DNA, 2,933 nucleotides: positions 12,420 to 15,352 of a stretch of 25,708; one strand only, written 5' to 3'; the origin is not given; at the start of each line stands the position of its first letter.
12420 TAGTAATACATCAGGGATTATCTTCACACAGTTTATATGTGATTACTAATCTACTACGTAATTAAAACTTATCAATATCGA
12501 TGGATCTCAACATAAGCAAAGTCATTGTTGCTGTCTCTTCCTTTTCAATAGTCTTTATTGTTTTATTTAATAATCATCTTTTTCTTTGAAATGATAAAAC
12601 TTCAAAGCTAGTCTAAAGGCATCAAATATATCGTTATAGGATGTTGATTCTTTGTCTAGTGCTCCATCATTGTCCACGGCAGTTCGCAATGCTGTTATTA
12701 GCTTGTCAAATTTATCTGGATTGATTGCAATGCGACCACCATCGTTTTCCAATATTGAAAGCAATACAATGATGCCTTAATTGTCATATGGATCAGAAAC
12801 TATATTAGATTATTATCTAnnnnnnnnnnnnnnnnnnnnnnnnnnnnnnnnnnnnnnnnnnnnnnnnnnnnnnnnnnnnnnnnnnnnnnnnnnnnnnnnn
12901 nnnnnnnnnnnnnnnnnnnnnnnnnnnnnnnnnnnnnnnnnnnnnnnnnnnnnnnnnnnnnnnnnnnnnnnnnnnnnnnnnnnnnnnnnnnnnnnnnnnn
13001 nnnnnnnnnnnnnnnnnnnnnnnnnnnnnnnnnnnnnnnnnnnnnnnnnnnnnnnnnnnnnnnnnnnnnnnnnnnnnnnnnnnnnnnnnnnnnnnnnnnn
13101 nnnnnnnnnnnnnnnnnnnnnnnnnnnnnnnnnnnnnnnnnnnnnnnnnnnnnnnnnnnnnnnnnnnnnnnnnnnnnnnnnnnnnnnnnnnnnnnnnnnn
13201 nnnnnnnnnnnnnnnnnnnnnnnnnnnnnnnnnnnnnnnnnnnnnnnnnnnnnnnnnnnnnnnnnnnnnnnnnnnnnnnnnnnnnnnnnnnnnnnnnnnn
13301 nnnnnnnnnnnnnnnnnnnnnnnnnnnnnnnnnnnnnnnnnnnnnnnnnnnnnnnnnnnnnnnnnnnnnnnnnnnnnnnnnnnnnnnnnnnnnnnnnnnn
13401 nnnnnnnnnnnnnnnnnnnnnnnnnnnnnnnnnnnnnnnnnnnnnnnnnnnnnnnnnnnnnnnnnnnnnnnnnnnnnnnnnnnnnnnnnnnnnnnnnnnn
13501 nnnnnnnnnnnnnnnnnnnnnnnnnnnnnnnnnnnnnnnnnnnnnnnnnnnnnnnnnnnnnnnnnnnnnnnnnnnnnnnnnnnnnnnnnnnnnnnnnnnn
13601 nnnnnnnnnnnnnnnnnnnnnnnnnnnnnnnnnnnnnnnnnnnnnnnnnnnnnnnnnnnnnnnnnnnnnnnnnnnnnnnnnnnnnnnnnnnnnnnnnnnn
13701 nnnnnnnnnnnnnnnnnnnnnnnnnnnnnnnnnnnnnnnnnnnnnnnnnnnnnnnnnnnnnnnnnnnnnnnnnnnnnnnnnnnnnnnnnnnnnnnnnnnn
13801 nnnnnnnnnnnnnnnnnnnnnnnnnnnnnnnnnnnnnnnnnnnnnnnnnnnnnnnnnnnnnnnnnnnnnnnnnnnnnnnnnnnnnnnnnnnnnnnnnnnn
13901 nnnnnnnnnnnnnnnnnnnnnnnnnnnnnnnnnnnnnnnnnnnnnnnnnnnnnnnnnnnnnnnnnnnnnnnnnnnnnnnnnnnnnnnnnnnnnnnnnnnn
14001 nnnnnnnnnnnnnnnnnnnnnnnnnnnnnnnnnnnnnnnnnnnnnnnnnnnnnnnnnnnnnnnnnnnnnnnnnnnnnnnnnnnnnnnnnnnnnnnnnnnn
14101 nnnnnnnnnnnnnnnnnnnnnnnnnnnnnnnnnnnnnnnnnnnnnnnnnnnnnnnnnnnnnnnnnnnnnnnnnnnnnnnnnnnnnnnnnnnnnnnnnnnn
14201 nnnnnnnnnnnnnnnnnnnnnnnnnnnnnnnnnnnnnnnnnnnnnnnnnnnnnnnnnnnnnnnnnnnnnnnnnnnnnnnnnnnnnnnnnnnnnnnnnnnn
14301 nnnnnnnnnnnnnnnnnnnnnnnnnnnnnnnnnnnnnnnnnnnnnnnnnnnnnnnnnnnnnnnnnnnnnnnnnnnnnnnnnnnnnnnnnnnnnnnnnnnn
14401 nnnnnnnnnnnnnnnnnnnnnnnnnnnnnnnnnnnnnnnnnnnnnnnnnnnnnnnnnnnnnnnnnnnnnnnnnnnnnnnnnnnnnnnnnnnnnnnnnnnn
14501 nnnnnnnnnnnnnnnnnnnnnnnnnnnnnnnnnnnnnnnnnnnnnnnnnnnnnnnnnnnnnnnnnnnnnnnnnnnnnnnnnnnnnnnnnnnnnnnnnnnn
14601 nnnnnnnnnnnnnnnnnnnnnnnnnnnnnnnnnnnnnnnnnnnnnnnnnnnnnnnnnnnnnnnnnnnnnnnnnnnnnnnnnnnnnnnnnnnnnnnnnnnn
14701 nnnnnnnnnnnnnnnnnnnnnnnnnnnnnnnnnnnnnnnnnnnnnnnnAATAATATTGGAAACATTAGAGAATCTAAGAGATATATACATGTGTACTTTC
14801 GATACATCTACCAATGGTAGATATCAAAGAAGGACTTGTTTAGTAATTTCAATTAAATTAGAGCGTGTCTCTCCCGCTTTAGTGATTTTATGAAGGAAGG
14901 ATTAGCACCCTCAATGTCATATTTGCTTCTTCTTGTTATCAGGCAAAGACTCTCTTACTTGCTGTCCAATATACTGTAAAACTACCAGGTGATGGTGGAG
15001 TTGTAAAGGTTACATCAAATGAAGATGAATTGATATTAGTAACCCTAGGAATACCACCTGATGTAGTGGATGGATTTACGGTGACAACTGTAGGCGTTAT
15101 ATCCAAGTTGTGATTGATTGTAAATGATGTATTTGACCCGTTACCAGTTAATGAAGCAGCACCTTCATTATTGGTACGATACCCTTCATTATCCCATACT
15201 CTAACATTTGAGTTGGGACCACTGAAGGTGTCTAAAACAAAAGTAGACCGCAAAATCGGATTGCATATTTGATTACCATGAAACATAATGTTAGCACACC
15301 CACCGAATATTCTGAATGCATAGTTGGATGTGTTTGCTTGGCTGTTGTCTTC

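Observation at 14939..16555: Intact tailspike-like beta-helix protein without a signal peptide, in a GC-richer patch beside virus-like debris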

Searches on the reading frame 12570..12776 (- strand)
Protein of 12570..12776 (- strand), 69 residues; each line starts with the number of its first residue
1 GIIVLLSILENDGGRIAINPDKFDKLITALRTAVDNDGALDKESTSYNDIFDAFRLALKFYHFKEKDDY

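Call 22: search_protein_families(library=phrogs, proteins=[window:12570-12776:-], max_evalue=1)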
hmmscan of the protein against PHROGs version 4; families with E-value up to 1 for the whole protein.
seq(69 aa): 5 families
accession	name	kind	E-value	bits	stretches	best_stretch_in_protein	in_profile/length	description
phrog_552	-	unknown function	0.076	14.2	1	21-65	5-51/71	-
phrog_6672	-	head and packaging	0.081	13.5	0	37-67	105-135/145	terminase large subunit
phrog_5653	-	head and packaging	0.16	12.7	0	35-66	153-185/199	terminase large subunit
phrog_24648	-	unknown function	0.18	12.8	1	3-32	28-58/64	-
phrog_19437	-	unknown function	0.23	13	1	12-56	28-71/94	-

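Call 23: search_protein_families(library=pfam, proteins=[window:12570-12776:-], max_evalue=1)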
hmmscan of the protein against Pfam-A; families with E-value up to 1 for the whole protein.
seq(69 aa): 0 families

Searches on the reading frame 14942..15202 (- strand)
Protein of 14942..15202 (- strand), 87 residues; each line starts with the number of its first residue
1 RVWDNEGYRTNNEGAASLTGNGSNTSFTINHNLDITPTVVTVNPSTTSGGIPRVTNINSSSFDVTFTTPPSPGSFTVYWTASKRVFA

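Call 100: predict_structure(alignment_id=A4)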
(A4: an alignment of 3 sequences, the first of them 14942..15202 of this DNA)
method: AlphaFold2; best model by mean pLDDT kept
length: 87 residues; sequences in the alignment: 3
mean_pLDDT: 75.9   pTM: 0.63
mean pLDDT of the five models: 75.9, 65.6, 64.1, 62.5, 48.7
residues with pLDDT >= 90: 3; 70-90: 60; 50-70: 15; < 50: 9
segments of 3 or more residues with pLDDT < 50: 1-8
pLDDT, mean of each block of 10 residues (from residue 1): 46 86 89 77 68 78 87 87 62
secondary structure, 60 per line:
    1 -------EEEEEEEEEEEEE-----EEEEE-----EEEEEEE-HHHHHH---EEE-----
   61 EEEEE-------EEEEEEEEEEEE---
elements in order: E8-20 E26-30 E36-42 H44-49 E53-55 E61-65 E73-84

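Call 103: fold_search(model_id=the predicted structure, library=pdb)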
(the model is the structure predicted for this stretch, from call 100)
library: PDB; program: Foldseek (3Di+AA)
matches with E <= 10: 569; with E <= 0.001: 0
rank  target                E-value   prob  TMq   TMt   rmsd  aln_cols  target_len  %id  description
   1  4y9v_A                1.3e-02  0.99  0.49  0.09   4.8       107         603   18  Gp54 tailspike of Acinetobacter baumannii bacteriophage AP22 in complex with A. baumannii capsular saccharide (released 2017-02-01)
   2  7eea_C                1.8e-02  1.00  0.53  0.09   3.3        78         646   19  Cyanophage Pam1 tailspike receptor-binding domain (released 2021-10-20)
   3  4ru4_A                1.9e-02  1.00  0.62  0.12   3.4        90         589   17  Crystal structure of the tailspike protein gp49 from Pseudomonas phage LKA1 (released 2015-11-18)
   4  4ru4_B                1.9e-02  1.00  0.59  0.11   3.3        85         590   18  Crystal structure of the tailspike protein gp49 from Pseudomonas phage LKA1 (released 2015-11-18)
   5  7eea_B                2.9e-02  1.00  0.53  0.09   3.3        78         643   19  Cyanophage Pam1 tailspike receptor-binding domain (released 2021-10-20)
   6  4q56_A                5.0e-02  0.99  0.54  0.48   4.8       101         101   11  Structure of Helix aspersa agglutinin with natural glycosylation and N-acetyl-alpha-D-galactosamine (GalNAc) (released 2015-10-14)
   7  7eea_A                5.6e-02  0.99  0.53  0.09   3.3        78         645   19  Cyanophage Pam1 tailspike receptor-binding domain (released 2021-10-20)
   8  4ru5_A                6.3e-02  0.89  0.46  0.09   5.9        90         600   23  Crystal Structure of the Pseudomonas phage phi297 tailspike gp61 (released 2015-11-18)
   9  4ru5_C                6.7e-02  0.92  0.48  0.10   5.6        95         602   19  Crystal Structure of the Pseudomonas phage phi297 tailspike gp61 (released 2015-11-18)
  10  2ccv                  7.1e-02  0.97  0.54  0.48   4.6       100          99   11  Structure of Helix Pomatia agglutinin with zinc and N-acetyl-alpha-D- galactoseamine (GalNAc) (released 2006-05-15)
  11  6cl6_A                7.6e-02  0.97  0.51  0.15   3.7        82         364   10  Structure of P. aeruginosa R2 pyocin fiber PA0620 comprising C-terminal residues 323-691 (released 2018-06-27)
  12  3wmp_A                9.6e-02  0.93  0.50  0.47   5.2        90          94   14  Crystal structure of SLL-2 (released 2015-01-14)
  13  3qnf_B                1.1e-01  0.99  0.62  0.08   3.7        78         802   12  Crystal structure of the open state of human endoplasmic reticulum aminopeptidase 1 ERAP1 (released 2011-02-23)
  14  3fum                  1.1e-01  0.77  0.45  0.09   5.2        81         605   12  Leukotriene A4 hydrolase in complex with (R)-pyridin-4-yl[4-(2-pyrrolidin-1-ylethoxy)phenyl]methanol (released 2009-07-28)
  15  2vme_C                1.1e-01  0.63  0.40  0.19   6.3        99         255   17  Structure of the wild-type discoidin II from Dictyostelium discoideum (released 2008-07-01)
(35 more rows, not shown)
